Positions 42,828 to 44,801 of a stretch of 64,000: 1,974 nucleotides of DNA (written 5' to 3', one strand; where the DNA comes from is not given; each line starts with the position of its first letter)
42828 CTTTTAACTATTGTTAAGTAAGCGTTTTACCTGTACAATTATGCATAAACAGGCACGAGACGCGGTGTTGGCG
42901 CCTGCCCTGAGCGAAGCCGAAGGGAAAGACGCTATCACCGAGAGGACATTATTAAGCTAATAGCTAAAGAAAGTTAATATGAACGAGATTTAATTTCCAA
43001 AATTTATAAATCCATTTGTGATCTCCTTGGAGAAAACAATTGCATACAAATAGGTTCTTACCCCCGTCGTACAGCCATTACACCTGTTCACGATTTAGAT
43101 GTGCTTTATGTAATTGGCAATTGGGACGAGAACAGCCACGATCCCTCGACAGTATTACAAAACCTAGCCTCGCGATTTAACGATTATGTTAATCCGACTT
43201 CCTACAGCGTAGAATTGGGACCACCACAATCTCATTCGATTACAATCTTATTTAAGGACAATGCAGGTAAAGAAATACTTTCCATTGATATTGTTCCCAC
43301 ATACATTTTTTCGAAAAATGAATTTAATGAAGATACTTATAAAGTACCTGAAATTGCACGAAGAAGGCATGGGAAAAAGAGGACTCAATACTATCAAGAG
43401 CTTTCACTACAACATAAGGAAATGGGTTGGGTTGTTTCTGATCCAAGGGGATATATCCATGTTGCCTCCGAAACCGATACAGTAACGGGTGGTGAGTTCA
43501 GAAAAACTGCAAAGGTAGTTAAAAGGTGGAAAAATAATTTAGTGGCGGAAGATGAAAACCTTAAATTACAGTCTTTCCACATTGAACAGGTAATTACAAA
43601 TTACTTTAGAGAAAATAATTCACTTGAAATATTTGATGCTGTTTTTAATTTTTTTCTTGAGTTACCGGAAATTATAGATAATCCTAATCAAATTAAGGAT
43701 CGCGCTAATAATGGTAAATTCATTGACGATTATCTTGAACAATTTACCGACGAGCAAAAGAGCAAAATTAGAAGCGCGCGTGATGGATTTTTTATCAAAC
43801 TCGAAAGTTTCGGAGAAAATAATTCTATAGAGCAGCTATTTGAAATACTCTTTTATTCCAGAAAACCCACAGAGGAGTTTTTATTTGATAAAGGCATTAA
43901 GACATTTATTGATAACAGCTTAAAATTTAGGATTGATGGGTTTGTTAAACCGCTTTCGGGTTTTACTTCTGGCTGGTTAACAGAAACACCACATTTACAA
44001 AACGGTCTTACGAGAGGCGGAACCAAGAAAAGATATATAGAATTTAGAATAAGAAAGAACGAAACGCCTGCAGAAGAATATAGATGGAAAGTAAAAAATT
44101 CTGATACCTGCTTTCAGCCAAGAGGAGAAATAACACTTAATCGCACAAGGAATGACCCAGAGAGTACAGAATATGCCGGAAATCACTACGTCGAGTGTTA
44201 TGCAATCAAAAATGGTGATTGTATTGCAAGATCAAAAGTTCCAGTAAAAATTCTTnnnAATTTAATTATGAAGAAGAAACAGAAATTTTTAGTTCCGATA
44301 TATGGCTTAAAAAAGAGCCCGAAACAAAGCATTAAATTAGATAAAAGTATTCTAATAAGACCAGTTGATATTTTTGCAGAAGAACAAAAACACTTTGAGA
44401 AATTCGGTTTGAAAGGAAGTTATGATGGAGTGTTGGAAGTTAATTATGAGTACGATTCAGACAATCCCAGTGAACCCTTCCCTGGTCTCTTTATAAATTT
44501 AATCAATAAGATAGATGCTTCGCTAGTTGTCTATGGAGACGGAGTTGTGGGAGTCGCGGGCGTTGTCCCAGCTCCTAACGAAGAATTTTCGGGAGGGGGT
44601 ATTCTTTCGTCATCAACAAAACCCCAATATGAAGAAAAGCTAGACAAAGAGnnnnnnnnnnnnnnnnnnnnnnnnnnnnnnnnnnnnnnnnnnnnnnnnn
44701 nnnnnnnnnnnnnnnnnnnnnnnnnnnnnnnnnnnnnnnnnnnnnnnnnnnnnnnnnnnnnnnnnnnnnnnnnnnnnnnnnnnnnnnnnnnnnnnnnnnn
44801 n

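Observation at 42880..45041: Two-gene module: frameshifted cGAS/DncV-like nucleotidyltransferase followed by a HEPN-motif protein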

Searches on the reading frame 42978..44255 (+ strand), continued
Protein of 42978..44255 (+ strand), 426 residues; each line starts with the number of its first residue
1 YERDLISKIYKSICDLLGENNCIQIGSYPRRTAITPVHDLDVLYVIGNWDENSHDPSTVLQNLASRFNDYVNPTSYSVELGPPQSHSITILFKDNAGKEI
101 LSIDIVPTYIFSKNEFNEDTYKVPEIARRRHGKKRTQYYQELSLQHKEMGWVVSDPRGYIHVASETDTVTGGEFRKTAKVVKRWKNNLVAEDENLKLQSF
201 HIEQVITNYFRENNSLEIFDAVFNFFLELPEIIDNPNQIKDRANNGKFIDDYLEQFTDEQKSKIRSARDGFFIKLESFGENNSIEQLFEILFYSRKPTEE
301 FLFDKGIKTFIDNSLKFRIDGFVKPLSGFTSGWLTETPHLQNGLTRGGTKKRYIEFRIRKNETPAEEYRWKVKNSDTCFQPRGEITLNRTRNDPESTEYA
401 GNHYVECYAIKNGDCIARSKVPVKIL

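Call 78: find_encoding_contigs(protein=P0173, flank=3000, max_places=2)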
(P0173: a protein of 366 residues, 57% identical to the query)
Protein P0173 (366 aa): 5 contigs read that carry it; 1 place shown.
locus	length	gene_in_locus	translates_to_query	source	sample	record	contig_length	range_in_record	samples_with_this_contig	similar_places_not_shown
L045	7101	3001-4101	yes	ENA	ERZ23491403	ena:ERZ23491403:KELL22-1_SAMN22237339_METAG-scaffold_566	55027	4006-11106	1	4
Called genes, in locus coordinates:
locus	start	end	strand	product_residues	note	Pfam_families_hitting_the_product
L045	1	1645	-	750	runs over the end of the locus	PF00982:Glyco_transf_20, PF02358:Trehalose_PPase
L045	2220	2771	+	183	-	-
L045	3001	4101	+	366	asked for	PF18134:AGS_C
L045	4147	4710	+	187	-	PF00578:AhpC-TSA, PF08534:Redoxin, PF00085:Thioredoxin, PF13098:Thioredoxin_2 (weak), PF13905:Thioredoxin_8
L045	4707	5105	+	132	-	PF03918:CcmH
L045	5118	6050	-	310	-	PF01745:IPT, PF01715:IPPT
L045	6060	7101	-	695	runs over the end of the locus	PF01138:RNase_PH, PF03725:RNase_PH_C, PF03726:PNPase, PF01138:RNase_PH, PF00013:KH_1, PF00575:S1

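Call 91: search_protein_families(library=pfam, proteins=[L001:1729-2274:+, L001:28-1719:+], max_evalue=0.01)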
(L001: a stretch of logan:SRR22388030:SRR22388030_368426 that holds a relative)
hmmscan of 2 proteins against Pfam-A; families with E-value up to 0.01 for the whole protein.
L001:1729-2274:+ (182 aa): 0 families

L001:28-1719:+ (564 aa): 1 family
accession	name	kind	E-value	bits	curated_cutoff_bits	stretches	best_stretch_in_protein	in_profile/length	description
PF00271.37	Helicase_C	-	0.00011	22.9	23.5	1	109-190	28-109/110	Helicase conserved C-terminal domain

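Call 95: search_solved_structures(query=A7, max_evalue=0.001)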
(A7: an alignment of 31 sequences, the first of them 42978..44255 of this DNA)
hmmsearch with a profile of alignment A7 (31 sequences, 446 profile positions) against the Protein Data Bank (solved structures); distinct sequences matched with E-value up to 0.001: 4.
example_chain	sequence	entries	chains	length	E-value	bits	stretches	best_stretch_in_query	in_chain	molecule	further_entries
6p82_A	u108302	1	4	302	3.6e-13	52.5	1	6-132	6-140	Nucleotidyltransferase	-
6p8u_A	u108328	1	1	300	3.6e-13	52.5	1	6-132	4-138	Nucleotidyltransferase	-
6p8j_C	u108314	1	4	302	2.3e-11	46.5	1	6-132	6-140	Nucleotidyltransferase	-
6p80_A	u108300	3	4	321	4.7e-07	32.3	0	39-128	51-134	E. coli MS115-1 NucC | E. coli MS115-1 CdnC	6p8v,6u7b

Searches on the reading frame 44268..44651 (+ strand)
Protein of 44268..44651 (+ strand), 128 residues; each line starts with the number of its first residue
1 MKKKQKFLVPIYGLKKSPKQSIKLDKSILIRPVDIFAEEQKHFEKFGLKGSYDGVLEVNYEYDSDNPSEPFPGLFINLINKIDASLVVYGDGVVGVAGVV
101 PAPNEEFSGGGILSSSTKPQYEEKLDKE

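Call 60: predict_structure(alignment_id=A4)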
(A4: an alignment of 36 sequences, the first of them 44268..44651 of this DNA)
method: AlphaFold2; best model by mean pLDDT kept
length: 128 residues; sequences in the alignment: 36
mean_pLDDT: 82.1   pTM: 0.78
mean pLDDT of the five models: 82.1, 81.9, 81.6, 75.1, 73.9
residues with pLDDT >= 90: 48; 70-90: 53; 50-70: 24; < 50: 3
segments of 3 or more residues with pLDDT < 50: none
pLDDT, mean of each block of 10 residues (from residue 1): 92 85 92 92 86 92 91 90 79 82 74 54 53
secondary structure, 60 per line:
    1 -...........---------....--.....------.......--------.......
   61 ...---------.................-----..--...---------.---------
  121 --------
elements in order: E2-12 E22-25 E28-32 H39-45 E54-63 H73-89 E99-101
